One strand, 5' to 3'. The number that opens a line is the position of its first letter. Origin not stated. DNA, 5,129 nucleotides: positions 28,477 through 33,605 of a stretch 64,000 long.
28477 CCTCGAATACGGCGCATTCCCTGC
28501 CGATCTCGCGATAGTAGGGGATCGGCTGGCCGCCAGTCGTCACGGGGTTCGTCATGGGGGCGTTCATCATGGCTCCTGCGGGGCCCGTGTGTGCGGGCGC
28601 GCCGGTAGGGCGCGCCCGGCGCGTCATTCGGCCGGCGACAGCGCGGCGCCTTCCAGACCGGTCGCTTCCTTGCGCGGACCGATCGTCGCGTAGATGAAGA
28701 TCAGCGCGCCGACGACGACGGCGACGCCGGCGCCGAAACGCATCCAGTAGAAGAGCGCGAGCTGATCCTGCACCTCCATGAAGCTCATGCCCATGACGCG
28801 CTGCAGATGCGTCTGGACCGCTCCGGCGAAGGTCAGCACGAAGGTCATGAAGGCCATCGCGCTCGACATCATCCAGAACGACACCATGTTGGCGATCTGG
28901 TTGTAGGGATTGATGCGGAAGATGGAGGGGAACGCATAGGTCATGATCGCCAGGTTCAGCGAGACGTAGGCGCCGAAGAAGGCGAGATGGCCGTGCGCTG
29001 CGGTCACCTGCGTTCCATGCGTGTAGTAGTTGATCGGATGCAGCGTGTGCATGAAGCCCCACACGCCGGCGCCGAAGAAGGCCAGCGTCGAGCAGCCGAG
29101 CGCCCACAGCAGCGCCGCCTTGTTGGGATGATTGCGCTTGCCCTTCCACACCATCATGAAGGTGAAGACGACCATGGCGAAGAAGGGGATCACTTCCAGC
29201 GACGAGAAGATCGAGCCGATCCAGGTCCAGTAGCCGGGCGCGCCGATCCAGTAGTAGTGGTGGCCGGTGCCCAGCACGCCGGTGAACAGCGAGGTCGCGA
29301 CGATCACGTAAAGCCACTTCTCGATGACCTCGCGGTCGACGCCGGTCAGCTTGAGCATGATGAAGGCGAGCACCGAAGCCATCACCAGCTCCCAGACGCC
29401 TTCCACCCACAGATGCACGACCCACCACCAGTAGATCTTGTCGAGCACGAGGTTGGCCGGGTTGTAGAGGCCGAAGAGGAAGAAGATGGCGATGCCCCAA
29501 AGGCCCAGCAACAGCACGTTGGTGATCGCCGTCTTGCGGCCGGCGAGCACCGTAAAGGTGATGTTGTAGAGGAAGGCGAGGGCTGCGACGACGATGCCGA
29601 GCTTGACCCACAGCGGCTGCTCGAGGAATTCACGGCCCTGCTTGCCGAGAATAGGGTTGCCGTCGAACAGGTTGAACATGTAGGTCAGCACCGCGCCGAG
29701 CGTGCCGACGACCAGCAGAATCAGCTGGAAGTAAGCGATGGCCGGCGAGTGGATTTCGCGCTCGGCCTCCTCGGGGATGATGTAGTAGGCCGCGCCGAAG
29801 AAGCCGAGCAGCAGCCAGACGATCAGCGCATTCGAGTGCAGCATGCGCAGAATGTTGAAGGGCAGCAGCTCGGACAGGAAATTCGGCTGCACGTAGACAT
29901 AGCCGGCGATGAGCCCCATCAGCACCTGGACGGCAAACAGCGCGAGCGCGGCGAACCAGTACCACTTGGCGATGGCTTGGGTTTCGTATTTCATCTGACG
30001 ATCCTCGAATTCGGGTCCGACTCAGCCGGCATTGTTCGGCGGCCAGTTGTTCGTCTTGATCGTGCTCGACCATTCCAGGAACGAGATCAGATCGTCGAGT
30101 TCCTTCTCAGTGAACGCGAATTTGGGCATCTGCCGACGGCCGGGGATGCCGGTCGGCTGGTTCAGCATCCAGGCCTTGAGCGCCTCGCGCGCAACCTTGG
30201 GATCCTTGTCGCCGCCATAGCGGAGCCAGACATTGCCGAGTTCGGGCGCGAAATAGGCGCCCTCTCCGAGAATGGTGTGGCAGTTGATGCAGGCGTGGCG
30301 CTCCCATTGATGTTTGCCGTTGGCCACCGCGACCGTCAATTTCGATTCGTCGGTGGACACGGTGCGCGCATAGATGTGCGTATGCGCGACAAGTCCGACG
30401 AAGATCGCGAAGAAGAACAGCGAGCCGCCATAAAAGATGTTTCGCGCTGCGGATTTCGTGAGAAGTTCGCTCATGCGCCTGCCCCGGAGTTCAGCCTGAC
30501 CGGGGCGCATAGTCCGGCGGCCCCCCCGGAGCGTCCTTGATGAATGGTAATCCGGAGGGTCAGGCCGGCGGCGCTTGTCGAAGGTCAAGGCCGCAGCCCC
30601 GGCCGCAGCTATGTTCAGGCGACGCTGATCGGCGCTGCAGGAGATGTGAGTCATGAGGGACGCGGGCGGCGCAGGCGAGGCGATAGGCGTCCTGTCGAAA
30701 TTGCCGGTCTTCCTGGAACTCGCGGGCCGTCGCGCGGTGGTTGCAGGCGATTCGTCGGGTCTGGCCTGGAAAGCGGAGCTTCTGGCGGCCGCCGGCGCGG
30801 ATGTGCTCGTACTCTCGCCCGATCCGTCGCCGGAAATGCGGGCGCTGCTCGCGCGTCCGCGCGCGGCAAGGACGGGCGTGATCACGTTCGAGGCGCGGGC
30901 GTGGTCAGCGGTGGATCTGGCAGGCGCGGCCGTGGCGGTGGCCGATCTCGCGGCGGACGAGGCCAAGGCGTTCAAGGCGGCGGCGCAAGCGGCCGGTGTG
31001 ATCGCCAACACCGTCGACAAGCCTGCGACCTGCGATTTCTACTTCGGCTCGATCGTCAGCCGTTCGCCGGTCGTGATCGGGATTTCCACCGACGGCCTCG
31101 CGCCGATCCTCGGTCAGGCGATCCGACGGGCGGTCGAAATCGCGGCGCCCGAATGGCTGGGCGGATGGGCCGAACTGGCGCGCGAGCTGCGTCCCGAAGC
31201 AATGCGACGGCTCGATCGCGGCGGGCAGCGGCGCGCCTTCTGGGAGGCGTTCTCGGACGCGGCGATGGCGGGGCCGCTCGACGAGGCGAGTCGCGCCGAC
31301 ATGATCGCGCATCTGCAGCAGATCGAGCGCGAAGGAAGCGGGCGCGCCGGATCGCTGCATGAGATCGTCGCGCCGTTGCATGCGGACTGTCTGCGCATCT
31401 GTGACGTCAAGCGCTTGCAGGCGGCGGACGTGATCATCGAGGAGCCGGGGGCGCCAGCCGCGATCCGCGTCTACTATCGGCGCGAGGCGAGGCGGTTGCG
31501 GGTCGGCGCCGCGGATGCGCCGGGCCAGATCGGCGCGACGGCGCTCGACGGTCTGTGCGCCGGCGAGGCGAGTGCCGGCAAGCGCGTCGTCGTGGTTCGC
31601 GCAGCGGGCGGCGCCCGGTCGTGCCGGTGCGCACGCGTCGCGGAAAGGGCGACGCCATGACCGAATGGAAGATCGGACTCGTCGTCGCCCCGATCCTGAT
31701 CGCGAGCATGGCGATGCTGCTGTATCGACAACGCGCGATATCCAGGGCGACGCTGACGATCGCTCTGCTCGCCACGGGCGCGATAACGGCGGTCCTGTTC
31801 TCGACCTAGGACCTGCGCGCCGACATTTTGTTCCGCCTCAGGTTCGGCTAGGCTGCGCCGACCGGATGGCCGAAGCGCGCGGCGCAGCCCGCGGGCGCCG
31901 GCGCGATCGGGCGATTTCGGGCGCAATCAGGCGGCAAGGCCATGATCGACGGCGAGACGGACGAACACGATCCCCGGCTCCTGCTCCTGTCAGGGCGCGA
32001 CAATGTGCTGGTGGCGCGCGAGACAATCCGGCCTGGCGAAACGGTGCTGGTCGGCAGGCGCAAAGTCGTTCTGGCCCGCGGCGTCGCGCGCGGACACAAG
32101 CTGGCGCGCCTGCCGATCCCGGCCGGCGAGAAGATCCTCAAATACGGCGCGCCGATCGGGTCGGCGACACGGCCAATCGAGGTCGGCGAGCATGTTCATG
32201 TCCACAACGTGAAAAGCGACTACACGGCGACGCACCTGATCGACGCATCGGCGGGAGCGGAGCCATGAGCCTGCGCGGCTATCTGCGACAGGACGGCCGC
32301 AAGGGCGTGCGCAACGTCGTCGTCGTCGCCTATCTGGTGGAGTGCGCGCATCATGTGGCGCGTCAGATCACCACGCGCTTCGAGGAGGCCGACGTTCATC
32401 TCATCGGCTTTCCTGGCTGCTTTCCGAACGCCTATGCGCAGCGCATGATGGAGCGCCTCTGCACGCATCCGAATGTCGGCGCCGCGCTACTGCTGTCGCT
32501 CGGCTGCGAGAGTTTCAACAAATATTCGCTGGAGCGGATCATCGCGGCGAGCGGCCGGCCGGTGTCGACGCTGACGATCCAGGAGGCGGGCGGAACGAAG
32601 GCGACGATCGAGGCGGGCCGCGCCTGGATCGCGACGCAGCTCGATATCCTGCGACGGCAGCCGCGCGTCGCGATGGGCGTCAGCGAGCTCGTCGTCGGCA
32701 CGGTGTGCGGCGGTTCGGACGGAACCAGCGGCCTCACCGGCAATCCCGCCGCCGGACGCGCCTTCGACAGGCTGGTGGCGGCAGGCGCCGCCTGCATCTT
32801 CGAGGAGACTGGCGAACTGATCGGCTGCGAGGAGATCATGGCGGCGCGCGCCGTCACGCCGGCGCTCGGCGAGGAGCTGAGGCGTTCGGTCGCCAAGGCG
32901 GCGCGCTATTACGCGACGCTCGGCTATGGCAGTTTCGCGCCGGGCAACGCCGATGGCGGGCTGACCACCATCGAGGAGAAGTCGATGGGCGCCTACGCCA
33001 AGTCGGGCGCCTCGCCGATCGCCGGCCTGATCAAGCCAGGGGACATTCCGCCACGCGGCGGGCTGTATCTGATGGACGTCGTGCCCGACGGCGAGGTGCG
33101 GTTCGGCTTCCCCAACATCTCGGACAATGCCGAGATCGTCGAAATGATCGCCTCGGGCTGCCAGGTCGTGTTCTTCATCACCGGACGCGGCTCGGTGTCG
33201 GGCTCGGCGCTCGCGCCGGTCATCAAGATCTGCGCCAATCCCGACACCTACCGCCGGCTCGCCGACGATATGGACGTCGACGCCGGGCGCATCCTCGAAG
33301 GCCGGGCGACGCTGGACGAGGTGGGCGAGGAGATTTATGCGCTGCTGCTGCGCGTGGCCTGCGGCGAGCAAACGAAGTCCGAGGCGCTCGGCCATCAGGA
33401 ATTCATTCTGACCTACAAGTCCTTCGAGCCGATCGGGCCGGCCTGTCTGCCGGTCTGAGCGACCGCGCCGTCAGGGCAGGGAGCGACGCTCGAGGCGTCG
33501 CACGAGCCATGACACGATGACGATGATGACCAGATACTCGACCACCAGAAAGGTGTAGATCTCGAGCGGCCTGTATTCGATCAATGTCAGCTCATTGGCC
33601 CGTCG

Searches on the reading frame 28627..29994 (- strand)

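Call 72: search_protein_families(library=pfam, proteins=[window:28627-29994:-], max_evalue=0.000001)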
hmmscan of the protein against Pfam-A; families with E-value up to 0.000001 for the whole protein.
window:28627-29994:- (456 aa): 1 family
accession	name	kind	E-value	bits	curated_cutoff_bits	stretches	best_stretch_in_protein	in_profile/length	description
PF00115.25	COX1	-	9.1e-73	246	34.8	1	8-424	2-435/436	Cytochrome C and Quinol oxidase polypeptide I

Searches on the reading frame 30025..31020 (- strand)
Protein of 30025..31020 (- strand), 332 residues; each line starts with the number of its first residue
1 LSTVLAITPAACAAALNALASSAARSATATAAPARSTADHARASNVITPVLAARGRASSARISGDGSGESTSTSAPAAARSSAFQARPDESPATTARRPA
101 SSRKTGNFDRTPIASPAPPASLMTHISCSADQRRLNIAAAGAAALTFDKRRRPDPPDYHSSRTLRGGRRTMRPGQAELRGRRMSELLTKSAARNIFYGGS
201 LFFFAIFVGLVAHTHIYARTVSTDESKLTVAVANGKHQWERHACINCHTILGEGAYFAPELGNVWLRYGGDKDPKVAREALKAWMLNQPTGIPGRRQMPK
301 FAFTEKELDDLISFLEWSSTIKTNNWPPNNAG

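Call 72: search_protein_families(library=pfam, proteins=[window:30025-31020:-], max_evalue=0.000001)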
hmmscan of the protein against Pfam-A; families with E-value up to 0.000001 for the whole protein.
window:30025-31020:- (332 aa): 1 family
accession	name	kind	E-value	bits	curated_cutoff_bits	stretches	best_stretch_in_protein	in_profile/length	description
PF00034.26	Cytochrom_C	-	2e-09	39.1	21.3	1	232-317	1-88/90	Cytochrome c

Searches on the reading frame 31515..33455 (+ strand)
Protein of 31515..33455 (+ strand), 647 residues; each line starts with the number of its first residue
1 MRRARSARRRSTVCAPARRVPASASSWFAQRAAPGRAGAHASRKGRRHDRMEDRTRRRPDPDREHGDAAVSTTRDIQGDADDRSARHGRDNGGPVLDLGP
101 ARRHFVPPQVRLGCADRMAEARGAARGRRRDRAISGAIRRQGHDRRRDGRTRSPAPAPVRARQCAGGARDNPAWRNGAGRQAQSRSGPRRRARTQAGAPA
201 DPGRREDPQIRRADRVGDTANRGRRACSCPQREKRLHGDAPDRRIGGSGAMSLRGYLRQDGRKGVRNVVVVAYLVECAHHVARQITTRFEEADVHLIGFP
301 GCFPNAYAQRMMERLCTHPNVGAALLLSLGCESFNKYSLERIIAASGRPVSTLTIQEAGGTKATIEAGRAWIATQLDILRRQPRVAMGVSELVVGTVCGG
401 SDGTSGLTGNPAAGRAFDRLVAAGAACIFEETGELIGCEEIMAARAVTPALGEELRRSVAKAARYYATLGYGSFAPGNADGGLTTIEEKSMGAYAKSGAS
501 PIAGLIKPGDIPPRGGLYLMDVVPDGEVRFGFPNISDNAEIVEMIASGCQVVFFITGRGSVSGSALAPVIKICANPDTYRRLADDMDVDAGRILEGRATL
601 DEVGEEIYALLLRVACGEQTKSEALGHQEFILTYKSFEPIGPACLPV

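Call 72: search_protein_families(library=pfam, proteins=[window:31515-33455:+], max_evalue=0.000001)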
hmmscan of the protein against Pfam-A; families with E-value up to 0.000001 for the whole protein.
window:31515-33455:+ (647 aa): 2 families
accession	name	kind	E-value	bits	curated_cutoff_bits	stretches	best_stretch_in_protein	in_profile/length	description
PF20629.2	GD_AH_C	-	1.6e-80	270.4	26.8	1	389-634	1-238/242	D-galactarate/Altronate dehydratase, C-terminal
PF04295.18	GD_AH_second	-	8.8e-27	94.3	27.3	1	255-374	1-130/136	D-galactarate dehydratase/Altronate hydrolase, second domain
